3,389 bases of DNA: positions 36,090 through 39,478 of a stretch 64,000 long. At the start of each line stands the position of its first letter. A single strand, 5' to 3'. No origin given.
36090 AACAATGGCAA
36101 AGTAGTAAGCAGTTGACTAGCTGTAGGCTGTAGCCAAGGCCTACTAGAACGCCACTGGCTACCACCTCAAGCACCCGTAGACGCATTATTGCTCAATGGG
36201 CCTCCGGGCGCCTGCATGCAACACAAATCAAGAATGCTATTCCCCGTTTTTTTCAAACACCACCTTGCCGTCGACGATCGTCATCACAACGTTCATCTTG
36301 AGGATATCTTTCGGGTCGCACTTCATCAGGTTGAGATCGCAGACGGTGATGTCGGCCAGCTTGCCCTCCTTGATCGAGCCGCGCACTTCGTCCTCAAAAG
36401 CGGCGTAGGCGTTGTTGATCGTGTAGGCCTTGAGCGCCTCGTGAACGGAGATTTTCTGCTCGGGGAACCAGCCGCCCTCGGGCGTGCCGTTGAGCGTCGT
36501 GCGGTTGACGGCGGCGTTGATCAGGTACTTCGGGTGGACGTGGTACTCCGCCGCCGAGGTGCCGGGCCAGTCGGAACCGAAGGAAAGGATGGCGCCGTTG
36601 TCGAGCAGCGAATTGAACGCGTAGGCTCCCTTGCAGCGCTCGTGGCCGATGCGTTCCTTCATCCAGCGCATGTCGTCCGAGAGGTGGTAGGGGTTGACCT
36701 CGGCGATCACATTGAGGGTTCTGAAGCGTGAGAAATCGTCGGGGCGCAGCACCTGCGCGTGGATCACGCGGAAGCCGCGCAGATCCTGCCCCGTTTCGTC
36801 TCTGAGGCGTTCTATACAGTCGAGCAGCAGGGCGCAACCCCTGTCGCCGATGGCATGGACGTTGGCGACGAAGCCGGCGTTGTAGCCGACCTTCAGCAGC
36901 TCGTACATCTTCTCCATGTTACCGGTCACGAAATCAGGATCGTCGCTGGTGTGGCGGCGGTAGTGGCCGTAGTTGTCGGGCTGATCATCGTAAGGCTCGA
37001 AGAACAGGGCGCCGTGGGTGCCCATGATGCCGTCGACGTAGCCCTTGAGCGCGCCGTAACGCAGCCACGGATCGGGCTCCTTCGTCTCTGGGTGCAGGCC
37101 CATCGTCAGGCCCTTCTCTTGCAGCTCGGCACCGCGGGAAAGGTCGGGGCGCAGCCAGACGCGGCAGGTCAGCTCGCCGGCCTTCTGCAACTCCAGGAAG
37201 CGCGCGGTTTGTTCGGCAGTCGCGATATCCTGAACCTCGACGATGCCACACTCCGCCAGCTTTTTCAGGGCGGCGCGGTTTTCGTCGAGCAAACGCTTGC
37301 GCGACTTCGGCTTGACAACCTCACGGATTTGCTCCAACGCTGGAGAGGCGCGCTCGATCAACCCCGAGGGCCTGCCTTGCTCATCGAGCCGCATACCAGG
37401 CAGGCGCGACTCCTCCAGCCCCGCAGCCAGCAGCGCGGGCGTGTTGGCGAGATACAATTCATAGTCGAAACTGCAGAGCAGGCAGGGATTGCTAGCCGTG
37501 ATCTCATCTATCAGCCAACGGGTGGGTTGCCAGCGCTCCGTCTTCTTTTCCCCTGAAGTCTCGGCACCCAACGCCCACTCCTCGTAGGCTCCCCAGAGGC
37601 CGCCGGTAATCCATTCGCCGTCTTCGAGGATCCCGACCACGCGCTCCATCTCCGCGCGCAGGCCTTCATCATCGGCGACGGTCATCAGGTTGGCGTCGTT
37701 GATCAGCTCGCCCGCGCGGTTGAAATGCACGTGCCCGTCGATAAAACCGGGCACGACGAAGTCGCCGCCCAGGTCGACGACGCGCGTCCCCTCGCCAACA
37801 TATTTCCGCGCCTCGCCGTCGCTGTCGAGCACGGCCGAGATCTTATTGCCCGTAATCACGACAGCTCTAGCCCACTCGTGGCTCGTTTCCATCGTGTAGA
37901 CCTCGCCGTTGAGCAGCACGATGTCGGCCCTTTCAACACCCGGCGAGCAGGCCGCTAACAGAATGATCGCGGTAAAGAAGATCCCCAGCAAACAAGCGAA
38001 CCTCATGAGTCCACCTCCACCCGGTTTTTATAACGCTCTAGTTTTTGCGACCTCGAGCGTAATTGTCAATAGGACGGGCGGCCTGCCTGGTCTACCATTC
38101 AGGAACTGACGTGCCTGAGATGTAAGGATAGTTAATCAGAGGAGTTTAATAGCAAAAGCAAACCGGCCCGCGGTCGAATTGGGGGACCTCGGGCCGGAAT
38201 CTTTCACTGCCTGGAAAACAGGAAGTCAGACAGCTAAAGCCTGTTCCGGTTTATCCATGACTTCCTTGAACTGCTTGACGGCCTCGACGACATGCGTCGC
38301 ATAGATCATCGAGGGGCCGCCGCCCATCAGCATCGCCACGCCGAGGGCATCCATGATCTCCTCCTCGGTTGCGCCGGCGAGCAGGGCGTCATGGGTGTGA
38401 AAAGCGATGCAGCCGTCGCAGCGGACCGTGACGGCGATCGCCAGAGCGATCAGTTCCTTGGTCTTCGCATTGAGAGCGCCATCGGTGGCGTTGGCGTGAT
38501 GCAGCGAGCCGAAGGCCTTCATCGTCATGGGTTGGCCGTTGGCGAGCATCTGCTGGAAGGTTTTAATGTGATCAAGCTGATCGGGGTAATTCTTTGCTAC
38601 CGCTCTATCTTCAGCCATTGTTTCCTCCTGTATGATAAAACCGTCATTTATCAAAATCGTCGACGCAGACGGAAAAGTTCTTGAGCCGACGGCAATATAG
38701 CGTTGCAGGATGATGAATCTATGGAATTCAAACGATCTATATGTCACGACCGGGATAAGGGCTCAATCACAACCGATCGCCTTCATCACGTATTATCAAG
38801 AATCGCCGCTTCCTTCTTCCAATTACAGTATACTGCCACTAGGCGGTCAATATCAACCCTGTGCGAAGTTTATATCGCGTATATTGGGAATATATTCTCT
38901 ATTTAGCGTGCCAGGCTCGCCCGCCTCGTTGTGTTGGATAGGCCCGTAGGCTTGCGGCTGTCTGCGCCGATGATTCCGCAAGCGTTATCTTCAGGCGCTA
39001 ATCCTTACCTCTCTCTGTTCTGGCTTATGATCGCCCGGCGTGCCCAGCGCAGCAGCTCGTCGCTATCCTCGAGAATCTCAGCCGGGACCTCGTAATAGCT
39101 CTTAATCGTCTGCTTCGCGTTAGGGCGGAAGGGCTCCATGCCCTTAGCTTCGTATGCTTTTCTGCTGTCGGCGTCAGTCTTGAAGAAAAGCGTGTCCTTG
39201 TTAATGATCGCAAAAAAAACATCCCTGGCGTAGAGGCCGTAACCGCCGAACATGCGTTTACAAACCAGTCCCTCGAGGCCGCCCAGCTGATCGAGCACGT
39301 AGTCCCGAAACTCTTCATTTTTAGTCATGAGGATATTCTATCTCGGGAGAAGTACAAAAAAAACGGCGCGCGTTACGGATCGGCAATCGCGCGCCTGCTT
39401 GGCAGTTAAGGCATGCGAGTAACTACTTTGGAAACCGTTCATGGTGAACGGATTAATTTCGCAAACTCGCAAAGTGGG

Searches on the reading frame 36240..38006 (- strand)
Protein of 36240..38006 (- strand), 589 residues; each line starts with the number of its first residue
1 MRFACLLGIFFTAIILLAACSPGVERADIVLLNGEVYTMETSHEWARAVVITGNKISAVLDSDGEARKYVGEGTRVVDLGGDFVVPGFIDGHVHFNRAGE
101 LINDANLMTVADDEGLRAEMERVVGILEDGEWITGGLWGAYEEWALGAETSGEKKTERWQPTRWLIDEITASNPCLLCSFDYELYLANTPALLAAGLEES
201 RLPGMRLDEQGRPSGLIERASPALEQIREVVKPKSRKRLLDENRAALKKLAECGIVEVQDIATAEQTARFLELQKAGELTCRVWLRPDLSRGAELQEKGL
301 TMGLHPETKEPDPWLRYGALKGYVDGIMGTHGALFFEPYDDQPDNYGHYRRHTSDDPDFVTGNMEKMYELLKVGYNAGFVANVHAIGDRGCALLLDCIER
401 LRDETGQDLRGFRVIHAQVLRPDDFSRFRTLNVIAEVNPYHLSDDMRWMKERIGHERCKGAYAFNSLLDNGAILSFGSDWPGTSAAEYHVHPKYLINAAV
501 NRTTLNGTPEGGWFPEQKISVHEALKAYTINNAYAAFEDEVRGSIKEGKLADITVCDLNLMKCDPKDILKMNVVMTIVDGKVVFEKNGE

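Call 7: search_protein_families(library=pfam, proteins=[window:36240-38006:-], max_evalue=0.01)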
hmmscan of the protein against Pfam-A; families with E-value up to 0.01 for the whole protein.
window:36240-38006:- (589 aa): 2 families
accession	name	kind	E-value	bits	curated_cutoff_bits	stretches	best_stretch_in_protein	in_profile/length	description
PF07969.17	Amidohydro_3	-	2.2e-74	252.1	29.7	1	75-584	1-472/472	Amidohydrolase family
PF01979.26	Amidohydro_1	-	2.8e-16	60.1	25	1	457-583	228-345/345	Amidohydrolase family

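Call 59: find_homologous_proteins(query=window:36240-38006:-, max_evalue=1e-200)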
Query window:36240-38006:- (589 aa): 972 proteins with E <= 1e-200 among 8000 candidates; the best 120 are listed.
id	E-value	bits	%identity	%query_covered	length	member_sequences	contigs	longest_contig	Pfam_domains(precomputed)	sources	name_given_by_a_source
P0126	0.0e+0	1365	100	100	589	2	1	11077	PF07969.18,PF01979.27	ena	-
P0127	0.0e+0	1225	88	100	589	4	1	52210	PF07969.18,PF01979.27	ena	-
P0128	0.0e+0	1131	80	100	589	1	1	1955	PF07969.18,PF01979.27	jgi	jgi:predicted amidohydrolase YtcJ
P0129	0.0e+0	1056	78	99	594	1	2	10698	PF07969.18,PF01979.27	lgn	-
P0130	0.0e+0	1051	76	99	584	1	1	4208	PF07969.18,PF01979.27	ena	-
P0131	0.0e+0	1051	76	99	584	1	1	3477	PF07969.18,PF01979.27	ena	-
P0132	0.0e+0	1046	77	99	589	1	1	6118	PF07969.18,PF01979.27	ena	-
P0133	0.0e+0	1046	75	100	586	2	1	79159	PF07969.18,PF01979.27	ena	-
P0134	0.0e+0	1045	76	99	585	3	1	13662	PF07969.18,PF01979.27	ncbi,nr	ncbi:hypothetical protein CEE39_09085 [bacterium (candidate division B38) B3_B38]|nr:MAG: hypothetic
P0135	0.0e+0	1042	76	99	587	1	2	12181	PF07969.18,PF01979.27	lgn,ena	-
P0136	0.0e+0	1037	76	99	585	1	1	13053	PF07969.18,PF01979.27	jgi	-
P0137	0.0e+0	1036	77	96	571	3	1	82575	PF07969.18,PF01979.27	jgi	jgi:hypothetical protein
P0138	0.0e+0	1033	75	99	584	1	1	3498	PF07969.18,PF01979.27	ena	-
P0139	0.0e+0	1032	77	96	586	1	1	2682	PF07969.18,PF01979.27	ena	-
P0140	0.0e+0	1032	75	99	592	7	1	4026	PF07969.18,PF01979.27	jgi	-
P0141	0.0e+0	1031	76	98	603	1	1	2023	PF07969.18,PF01979.27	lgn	-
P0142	0.0e+0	1028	75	99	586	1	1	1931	PF07969.18,PF01979.27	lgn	-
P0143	0.0e+0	1026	75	98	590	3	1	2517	PF07969.18,PF01979.27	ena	-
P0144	0.0e+0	1026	74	99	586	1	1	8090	PF07969.18,PF01979.27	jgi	jgi:predicted amidohydrolase YtcJ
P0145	0.0e+0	1025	76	97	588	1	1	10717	PF07969.18,PF01979.27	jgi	jgi:predicted amidohydrolase YtcJ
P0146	0.0e+0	1024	75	98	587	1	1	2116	PF07969.18,PF01979.27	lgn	-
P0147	0.0e+0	1021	75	97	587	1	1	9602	PF07969.18,PF01979.27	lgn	-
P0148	0.0e+0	1020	73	99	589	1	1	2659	PF07969.18,PF01979.27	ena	-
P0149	0.0e+0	1019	75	98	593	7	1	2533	PF07969.18,PF01979.27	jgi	jgi:predicted amidohydrolase YtcJ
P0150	0.0e+0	1018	74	99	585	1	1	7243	PF07969.18,PF01979.27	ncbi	-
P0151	0.0e+0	1018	75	99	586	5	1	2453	PF07969.18,PF01979.27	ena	-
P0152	0.0e+0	1018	74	100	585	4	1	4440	PF07969.18,PF01979.27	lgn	-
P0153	0.0e+0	1017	76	95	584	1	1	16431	PF07969.18,PF01979.27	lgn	-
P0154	0.0e+0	1017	75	98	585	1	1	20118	PF07969.18,PF01979.27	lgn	-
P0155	0.0e+0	1016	75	99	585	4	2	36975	PF07969.18,PF01979.27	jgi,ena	-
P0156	0.0e+0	1014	75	98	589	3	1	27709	PF07969.18,PF01979.27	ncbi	ncbi:MAG: amidohydrolase [bacterium]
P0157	0.0e+0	1013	73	98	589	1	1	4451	PF07969.18,PF01979.27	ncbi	-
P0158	0.0e+0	1013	78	93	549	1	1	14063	PF07969.18,PF01979.27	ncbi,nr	ncbi:MAG: amidohydrolase [Candidatus Aminicenantes bacterium]|nr:amidohydrolase [Candidatus Aminicen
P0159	0.0e+0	1012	74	98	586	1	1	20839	PF07969.18,PF01979.27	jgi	jgi:predicted amidohydrolase YtcJ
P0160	0.0e+0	1011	73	98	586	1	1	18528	PF07969.18,PF01979.27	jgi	jgi:predicted amidohydrolase YtcJ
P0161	1.3e-298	1010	74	99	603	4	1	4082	PF07969.18,PF01979.27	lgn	-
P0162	2.0e-298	1009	75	99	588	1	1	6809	PF07969.18,PF01979.27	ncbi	-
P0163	3.8e-298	1008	73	99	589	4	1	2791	PF07969.18,PF01979.27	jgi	jgi:predicted amidohydrolase YtcJ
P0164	4.3e-298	1008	73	99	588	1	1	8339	PF07969.18,PF01979.27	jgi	jgi:predicted amidohydrolase YtcJ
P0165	1.5e-297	1006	74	99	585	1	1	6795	PF07969.18,PF01979.27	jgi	jgi:predicted amidohydrolase YtcJ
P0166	1.7e-297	1006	73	99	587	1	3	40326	PF07969.18,PF01979.27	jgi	-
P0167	3.0e-297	1005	74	99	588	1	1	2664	PF07969.18,PF01979.27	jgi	jgi:predicted amidohydrolase YtcJ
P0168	5.6e-297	1004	73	99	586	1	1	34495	PF07969.18,PF01979.27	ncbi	ncbi:amidohydrolase [Acidobacteriota bacterium]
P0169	1.2e-296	1003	74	99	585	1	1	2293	PF07969.18,PF01979.27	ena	-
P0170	1.6e-296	1003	73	98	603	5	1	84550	PF07969.18,PF01979.27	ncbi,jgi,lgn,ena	-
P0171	3.9e-296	1002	71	100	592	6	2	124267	PF07969.18,PF01979.27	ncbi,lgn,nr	ncbi:MAG: amidohydrolase family protein [Candidatus Aminicenantes bacterium]|nr:amidohydrolase famil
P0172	5.4e-296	1001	75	95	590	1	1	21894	PF07969.18,PF01979.27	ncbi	-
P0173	5.7e-296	1001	76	95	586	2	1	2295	PF07969.18,PF01979.27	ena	-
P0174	7.1e-296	1001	72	99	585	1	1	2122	PF07969.18,PF01979.27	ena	-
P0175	7.9e-296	1001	72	99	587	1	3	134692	PF07969.18,PF01979.27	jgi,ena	-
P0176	1.3e-295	1000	76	95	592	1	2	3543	PF07969.18,PF01979.27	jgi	-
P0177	1.7e-295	999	73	99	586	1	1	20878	PF07969.18,PF01979.27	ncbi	-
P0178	1.8e-294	996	72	99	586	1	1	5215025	PF07969.18,PF01979.27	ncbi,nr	ncbi:MAG: amidohydrolase [bacterium]|nr:MAG: amidohydrolase [bacterium]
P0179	2.8e-294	995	73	98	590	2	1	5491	PF07969.18,PF01979.27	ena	-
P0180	5.0e-294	995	73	99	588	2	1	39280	PF07969.18,PF01979.27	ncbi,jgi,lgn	-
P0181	1.3e-293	993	72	99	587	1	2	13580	PF07969.18,PF01979.27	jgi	-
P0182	1.6e-292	990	72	100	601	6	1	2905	PF07969.18,PF01979.27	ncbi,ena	-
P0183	3.4e-292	989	72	99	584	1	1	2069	PF07969.18,PF01979.27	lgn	-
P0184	6.1e-292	988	73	98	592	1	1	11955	PF07969.18,PF01979.27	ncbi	-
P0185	9.4e-292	987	76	93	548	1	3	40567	PF07969.18,PF01979.27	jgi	-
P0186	1.4e-291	987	73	98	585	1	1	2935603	PF07969.18,PF01979.27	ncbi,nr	ncbi:MAG: amidohydrolase [Bacteroidales bacterium]|nr:MAG: amidohydrolase [Bacteroidales bacterium]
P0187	3.4e-291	985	75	95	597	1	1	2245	PF07969.18,PF01979.27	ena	-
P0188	3.7e-291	985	74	96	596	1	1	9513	PF07969.18,PF01979.27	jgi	jgi:predicted amidohydrolase YtcJ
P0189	6.9e-291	984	71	98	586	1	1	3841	PF07969.18,PF01979.27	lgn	-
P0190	9.8e-291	984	73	98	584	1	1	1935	PF07969.18,PF01979.27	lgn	-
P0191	1.0e-290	984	76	93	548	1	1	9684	PF07969.18,PF01979.27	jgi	jgi:predicted amidohydrolase YtcJ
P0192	4.1e-290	982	73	97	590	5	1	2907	PF07969.18,PF01979.27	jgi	-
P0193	4.3e-290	982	73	98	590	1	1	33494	PF07969.18,PF01979.27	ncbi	-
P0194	1.2e-289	980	71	99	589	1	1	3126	PF07969.18,PF01979.27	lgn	-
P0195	1.2e-289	980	72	100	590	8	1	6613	PF07969.18,PF01979.27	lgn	-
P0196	1.8e-289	980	71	98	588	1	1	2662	PF07969.18,PF01979.27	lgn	-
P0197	1.8e-289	980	72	98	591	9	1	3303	PF07969.18,PF01979.27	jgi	jgi:predicted amidohydrolase YtcJ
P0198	5.6e-289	978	70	100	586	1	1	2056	PF07969.18,PF01979.27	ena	-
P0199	6.0e-289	978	73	98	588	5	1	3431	PF07969.18,PF01979.27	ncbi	ncbi:MAG: amidohydrolase [Gemmatimonadota bacterium]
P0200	8.5e-289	977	71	98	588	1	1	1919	PF07969.18,PF01979.27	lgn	-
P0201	1.2e-288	977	71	98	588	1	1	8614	PF07969.18,PF01979.27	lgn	-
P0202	1.2e-288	977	74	95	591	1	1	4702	PF07969.18,PF01979.27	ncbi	-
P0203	1.3e-288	977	72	99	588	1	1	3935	PF07969.18,PF01979.27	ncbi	-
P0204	1.6e-288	976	72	98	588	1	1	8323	PF07969.18,PF01979.27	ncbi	-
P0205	1.8e-288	976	72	99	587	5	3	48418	PF07969.18,PF01979.27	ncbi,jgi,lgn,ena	-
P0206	5.5e-288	975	74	97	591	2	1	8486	PF07969.18,PF01979.27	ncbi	-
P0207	8.9e-288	974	70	98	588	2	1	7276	PF07969.18,PF01979.27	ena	-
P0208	4.0e-287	972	71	99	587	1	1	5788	PF07969.18,PF01979.27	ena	-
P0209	4.5e-287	972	73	98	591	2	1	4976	PF07969.18,PF01979.27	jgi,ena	-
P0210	5.1e-287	971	70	99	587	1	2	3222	PF07969.18,PF01979.27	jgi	-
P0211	1.1e-286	970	73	95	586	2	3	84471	PF07969.18,PF01979.27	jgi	-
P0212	1.6e-286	970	71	99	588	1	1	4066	PF07969.18,PF01979.27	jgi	jgi:predicted amidohydrolase YtcJ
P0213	1.8e-286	970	73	96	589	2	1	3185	PF07969.18,PF01979.27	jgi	jgi:predicted amidohydrolase YtcJ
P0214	2.4e-286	969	74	96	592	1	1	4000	PF07969.18,PF01979.27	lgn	-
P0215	2.6e-286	969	72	99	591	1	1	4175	PF07969.18,PF01979.27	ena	-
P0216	3.9e-286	969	72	99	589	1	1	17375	PF07969.18,PF01979.27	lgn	-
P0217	5.1e-286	968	71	99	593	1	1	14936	PF07969.18,PF01979.27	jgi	jgi:predicted amidohydrolase YtcJ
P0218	5.6e-286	968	74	96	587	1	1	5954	PF07969.18,PF01979.27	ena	-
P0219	6.4e-286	968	71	100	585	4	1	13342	PF07969.18,PF01979.27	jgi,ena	-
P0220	6.7e-286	968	73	95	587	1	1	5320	PF07969.18,PF01979.27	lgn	-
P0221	7.6e-286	968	73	96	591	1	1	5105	PF07969.18,PF01979.27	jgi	-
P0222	7.9e-286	968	70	99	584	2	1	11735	PF07969.18,PF01979.27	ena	-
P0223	1.0e-285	967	72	98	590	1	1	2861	PF07969.18,PF01979.27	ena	-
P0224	1.2e-285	967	72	99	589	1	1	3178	PF07969.18,PF01979.27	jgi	jgi:predicted amidohydrolase YtcJ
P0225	1.3e-285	967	74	96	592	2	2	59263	PF07969.18,PF01979.27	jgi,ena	jgi:predicted amidohydrolase YtcJ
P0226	1.5e-285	967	73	99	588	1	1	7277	PF07969.18,PF01979.27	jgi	jgi:predicted amidohydrolase YtcJ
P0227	1.8e-285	966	71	99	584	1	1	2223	PF07969.18,PF01979.27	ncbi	-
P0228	1.9e-285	966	71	99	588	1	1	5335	PF07969.18,PF01979.27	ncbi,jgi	jgi:predicted amidohydrolase YtcJ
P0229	2.1e-285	966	74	96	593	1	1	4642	PF07969.18,PF01979.27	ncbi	-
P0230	2.2e-285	966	71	100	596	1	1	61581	PF07969.18,PF01979.27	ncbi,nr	ncbi:MAG: amidohydrolase [Acidobacteria bacterium]|nr:amidohydrolase [Acidobacteriota bacterium]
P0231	2.2e-285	966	70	100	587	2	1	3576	PF07969.18,PF01979.27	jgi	jgi:predicted amidohydrolase YtcJ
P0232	2.2e-285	966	72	96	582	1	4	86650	PF07969.18,PF01979.27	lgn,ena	-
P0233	2.5e-285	966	72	99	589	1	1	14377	PF07969.18,PF01979.27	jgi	-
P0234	3.0e-285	966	71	98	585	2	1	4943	PF07969.18,PF01979.27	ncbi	-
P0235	3.2e-285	966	74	97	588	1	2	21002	PF07969.18,PF01979.27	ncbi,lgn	-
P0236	4.1e-285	965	71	99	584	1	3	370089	PF07969.18,PF01979.27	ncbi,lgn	-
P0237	4.7e-285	965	71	98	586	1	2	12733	PF07969.18,PF01979.27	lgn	-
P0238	4.8e-285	965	71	98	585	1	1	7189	PF07969.18,PF01979.27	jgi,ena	-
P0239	5.3e-285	965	71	99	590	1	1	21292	PF07969.18,PF01979.27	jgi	jgi:predicted amidohydrolase YtcJ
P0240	5.4e-285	965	71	100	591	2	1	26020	PF07969.18,PF01979.27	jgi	jgi:predicted amidohydrolase YtcJ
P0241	6.2e-285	965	69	99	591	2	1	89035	PF07969.18,PF01979.27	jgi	jgi:predicted amidohydrolase YtcJ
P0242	7.1e-285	964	70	100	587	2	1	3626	PF07969.18,PF01979.27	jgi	-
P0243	2.6e-284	963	73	97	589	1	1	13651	PF07969.18,PF01979.27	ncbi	ncbi:MAG: amidohydrolase [Longimicrobiales bacterium]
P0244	3.1e-284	962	71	98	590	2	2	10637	PF07969.18,PF01979.27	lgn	-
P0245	5.0e-284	962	72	100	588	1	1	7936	PF07969.18,PF01979.27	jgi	-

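Call 60: find_encoding_contigs(protein=P0128, flank=6000)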
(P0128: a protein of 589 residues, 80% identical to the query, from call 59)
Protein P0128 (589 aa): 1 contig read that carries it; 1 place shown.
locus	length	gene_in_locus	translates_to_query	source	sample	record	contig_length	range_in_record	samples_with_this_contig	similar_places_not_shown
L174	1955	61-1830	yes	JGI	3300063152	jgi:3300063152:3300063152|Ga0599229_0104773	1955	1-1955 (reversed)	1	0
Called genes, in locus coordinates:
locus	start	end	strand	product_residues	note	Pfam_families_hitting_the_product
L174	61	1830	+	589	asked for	PF07969:Amidohydro_3, PF01979:Amidohydro_1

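Call 61: find_encoding_contigs(protein=P0129, flank=6000)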
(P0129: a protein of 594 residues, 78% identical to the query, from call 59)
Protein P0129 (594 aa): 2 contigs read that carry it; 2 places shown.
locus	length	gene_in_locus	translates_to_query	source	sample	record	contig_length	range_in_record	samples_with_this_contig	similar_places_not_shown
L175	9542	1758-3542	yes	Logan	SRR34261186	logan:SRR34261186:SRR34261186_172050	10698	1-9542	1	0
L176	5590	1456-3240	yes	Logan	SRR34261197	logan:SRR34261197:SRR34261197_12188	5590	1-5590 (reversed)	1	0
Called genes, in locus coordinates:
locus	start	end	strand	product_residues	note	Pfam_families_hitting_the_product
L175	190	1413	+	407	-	PF07690:MFS_1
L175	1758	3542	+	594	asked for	PF07969:Amidohydro_3, PF01979:Amidohydro_1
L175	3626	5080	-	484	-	PF12679:ABC2_membrane_2, PF01061:ABC2_membrane (weak), PF10920:DUF2705, PF12698:ABC2_membrane_3, PF12730:ABC2_membrane_4, PF12040:DUF3526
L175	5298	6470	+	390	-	-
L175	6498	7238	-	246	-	PF00702:Hydrolase, PF13419:HAD_2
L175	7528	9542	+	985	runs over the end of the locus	PF07494:Reg_prop (faint), PF07495:Y_Y_Y, PF00512:HisKA, PF02518:HATPase_c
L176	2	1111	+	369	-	?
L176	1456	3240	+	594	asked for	PF07969:Amidohydro_3, PF01979:Amidohydro_1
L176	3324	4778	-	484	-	PF12679:ABC2_membrane_2, PF01061:ABC2_membrane (weak), PF10920:DUF2705, PF12698:ABC2_membrane_3, PF12730:ABC2_membrane_4, PF12040:DUF3526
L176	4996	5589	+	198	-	?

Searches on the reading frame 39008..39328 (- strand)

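Call 7: search_protein_families(library=pfam, proteins=[window:39008-39328:-], max_evalue=0.01)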
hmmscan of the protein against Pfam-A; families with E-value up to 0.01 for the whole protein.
window:39008-39328:- (107 aa): 1 family
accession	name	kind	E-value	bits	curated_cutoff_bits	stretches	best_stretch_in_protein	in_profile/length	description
PF04993.18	TfoX_N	-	5.1e-29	100.7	30.1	1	13-100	1-88/91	TfoX N-terminal domain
